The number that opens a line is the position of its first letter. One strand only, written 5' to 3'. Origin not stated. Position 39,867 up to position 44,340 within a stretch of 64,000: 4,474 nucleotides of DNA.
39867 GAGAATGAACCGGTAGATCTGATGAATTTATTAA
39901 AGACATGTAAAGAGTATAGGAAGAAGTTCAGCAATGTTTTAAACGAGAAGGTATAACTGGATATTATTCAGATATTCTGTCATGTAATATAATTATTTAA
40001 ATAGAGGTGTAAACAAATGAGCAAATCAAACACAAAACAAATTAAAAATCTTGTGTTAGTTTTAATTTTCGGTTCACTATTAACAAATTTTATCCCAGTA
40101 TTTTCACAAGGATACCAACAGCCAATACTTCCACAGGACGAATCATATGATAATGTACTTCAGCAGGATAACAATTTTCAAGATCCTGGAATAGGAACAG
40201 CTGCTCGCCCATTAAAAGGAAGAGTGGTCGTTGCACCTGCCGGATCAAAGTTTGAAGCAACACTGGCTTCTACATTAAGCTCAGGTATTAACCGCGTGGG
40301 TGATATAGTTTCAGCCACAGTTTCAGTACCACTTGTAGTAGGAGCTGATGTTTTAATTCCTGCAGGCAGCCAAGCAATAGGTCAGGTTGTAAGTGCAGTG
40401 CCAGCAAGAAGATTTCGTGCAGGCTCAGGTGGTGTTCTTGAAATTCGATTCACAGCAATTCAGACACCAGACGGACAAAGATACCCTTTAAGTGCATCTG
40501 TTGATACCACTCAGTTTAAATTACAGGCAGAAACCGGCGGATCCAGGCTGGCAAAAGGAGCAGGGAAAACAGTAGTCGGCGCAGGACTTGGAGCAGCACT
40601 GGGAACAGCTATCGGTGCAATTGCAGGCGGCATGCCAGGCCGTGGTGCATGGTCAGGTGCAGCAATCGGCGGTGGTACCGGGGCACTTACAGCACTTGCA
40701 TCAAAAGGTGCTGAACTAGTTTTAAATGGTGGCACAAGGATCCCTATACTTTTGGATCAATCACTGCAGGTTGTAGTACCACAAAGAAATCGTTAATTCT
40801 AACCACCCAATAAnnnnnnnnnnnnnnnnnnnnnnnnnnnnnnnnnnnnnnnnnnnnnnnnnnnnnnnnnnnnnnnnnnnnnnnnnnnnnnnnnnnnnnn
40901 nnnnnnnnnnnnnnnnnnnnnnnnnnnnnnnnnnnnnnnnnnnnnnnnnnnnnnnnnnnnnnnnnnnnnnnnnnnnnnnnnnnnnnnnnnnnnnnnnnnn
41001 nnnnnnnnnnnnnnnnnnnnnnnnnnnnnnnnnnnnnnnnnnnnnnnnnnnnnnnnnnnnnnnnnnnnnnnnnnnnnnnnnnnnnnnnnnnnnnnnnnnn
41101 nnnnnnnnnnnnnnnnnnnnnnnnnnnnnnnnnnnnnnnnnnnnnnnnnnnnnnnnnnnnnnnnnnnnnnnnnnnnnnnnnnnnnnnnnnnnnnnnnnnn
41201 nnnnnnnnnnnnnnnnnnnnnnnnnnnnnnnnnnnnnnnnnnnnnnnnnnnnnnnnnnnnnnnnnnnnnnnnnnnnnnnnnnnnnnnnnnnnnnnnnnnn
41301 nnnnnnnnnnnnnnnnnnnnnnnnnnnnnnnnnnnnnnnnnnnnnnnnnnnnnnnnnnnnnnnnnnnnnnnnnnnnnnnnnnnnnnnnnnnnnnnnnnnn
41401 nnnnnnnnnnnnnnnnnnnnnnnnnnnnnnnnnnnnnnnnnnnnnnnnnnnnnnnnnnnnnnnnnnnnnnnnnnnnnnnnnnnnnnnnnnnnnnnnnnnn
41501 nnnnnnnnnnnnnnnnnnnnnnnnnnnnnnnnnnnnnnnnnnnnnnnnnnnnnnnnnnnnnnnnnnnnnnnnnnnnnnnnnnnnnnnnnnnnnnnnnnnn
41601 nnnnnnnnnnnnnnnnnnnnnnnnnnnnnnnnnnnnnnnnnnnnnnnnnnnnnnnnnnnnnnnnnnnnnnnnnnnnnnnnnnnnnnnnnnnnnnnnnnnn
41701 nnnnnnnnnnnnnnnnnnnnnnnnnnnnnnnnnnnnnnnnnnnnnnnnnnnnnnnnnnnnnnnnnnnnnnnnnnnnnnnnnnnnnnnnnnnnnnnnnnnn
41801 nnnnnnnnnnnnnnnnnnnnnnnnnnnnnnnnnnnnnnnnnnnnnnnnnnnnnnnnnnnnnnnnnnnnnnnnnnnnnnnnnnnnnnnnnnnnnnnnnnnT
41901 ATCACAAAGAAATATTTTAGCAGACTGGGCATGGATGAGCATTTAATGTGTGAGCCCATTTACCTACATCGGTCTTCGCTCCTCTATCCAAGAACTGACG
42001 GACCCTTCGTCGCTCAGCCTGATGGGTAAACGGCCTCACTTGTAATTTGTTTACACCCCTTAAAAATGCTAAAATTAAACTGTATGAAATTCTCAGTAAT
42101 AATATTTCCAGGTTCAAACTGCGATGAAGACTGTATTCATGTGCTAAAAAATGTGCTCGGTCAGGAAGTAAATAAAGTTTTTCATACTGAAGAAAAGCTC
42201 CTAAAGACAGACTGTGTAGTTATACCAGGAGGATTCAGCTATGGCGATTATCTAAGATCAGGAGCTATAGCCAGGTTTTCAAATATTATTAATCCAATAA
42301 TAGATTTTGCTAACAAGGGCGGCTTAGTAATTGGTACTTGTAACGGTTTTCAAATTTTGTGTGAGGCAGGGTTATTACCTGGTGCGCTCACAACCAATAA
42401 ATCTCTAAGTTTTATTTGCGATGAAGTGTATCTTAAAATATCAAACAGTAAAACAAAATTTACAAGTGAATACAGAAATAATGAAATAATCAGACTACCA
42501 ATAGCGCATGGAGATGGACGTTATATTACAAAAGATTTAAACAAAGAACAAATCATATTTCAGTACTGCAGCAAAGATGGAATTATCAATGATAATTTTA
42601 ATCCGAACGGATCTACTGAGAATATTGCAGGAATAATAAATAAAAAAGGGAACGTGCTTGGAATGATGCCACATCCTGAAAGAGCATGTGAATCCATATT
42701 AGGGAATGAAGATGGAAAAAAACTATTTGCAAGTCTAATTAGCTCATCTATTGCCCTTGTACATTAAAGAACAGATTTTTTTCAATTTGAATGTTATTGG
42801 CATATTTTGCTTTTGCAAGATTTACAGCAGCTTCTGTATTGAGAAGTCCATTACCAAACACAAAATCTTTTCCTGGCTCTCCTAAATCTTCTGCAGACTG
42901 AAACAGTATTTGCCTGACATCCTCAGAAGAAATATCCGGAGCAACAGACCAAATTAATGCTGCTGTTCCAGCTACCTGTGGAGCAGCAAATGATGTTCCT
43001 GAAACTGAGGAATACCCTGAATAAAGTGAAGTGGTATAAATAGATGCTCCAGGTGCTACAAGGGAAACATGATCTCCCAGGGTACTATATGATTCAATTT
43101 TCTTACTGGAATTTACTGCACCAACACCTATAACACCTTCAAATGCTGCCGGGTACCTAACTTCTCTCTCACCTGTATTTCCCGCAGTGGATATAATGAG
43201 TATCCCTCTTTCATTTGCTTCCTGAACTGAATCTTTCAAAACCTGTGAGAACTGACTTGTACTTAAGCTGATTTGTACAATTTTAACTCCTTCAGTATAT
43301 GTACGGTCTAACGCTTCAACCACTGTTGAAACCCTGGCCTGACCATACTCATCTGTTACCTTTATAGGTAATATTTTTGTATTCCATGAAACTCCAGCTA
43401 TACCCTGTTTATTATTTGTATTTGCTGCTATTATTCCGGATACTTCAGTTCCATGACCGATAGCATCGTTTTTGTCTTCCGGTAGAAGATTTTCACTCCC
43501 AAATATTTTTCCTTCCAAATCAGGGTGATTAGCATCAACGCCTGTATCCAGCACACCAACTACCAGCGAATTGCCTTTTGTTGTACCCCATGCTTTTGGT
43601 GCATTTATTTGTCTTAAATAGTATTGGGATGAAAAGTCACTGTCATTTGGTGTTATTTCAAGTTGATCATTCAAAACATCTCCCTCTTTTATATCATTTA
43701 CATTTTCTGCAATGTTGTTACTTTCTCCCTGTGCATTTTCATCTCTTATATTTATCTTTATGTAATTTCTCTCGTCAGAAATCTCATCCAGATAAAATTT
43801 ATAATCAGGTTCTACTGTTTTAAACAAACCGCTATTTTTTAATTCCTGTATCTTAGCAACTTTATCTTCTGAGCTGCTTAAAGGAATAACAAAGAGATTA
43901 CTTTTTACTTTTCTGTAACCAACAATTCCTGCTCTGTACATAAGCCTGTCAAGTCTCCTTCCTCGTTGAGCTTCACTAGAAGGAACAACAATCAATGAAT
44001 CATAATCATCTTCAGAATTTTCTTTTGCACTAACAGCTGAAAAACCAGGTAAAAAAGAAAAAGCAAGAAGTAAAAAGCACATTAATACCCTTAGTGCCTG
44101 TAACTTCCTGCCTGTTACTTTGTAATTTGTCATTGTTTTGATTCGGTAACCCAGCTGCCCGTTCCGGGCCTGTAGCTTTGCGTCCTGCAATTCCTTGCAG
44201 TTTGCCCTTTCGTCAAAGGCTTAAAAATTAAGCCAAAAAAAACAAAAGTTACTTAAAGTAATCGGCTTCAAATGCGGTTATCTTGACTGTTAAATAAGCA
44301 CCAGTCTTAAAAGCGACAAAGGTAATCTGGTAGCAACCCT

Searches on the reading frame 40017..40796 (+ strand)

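Call 8: search_protein_families(library=pfam, proteins=[window:40017-40796:+], max_evalue=0.001)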
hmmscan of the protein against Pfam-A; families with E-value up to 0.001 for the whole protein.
window:40017-40796:+ (259 aa): 2 families
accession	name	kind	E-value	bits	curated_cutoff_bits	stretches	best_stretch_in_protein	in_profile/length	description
PF13441.11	Gly-zipper_YMGG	-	0.00013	22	28.9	1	184-225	2-38/45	YMGG-like Gly-zipper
PF03743.19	TrbI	-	0.00038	20.8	35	1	74-197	3-118/188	Bacterial conjugation TrbI-like protein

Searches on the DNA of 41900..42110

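Call 98: search_rna_families(source=window, start=41900, end=42110, threshold=evalue, max_evalue=10)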
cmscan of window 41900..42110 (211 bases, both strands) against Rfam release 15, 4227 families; matches with E-value up to 10: 3.
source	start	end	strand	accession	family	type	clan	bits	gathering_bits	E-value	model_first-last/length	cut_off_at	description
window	41926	41958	+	RF00606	SNORD93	Gene; snRNA; snoRNA; CD-box;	-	16.8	60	1.2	1-74/74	no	Small nucleolar RNA SNORD93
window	42043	42082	+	RF01726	SAM-II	Cis-reg; riboswitch;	-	13.2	44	5.2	1-60/60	no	SAM-II riboswitch aptamer (SAM-II long loop)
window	42012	42028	-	RF01310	sR7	Gene; snRNA; snoRNA; CD-box;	-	10.4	37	3.9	41-57/57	no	Small nucleolar RNA sR7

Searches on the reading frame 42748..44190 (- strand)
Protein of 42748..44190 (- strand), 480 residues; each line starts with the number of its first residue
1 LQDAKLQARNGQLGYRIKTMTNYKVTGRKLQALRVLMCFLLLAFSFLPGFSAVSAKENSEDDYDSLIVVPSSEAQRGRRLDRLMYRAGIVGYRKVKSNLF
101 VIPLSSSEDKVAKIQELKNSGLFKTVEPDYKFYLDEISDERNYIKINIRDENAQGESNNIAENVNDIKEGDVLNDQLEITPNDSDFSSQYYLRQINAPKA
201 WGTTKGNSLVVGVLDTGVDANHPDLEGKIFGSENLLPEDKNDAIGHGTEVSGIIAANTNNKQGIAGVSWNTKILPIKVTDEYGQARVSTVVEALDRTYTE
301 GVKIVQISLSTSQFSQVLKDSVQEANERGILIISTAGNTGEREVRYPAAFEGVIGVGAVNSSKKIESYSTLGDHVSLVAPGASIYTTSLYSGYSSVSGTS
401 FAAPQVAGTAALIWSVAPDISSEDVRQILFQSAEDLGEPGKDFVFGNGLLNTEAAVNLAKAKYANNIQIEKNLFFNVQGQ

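Call 9: search_protein_families(library=ncbifam, proteins=[window:42748-44190:-], max_evalue=0.00001)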
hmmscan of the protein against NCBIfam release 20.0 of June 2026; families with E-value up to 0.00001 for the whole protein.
window:42748-44190:- (480 aa): 7 families
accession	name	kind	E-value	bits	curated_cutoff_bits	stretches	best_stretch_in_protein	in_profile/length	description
TIGR03921.1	T7SS_mycosin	equivalog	4.4e-61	206.9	278.75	1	196-459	2-288/353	type VII secretion-associated serine protease mycosin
NF033595.1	denti_PrtP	equivalog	9.7e-33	113.6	300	2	305-461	342-507/606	dentilisin complex serine proteinase subunit PrtP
NF049966.1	QH_SP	equivalog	3.9e-26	91.8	165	1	211-434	2-212/219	subtilisin-like serine protease QhpE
TIGR03895.1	protease_PatA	subfamily_domain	2.7e-22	79.3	421.05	1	246-435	1-202/606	PatA/PatG family cyanobactin maturation protease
NF042956.1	IteS_antiphage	equivalog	1e-10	40.6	900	1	199-345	247-400/747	S8 family anti-phage peptidase IteS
NF051851.1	AtpSerPepEprS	equivalog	4e-10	38.4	1700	1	372-436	276-340/988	autotransporter serine peptidase EprS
NF040809.1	germ_prot_CspBA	exception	4.6e-06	24.5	1250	0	241-343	719-828/1099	bifunctional germination protease/germinant receptor pseudoprotease CspBA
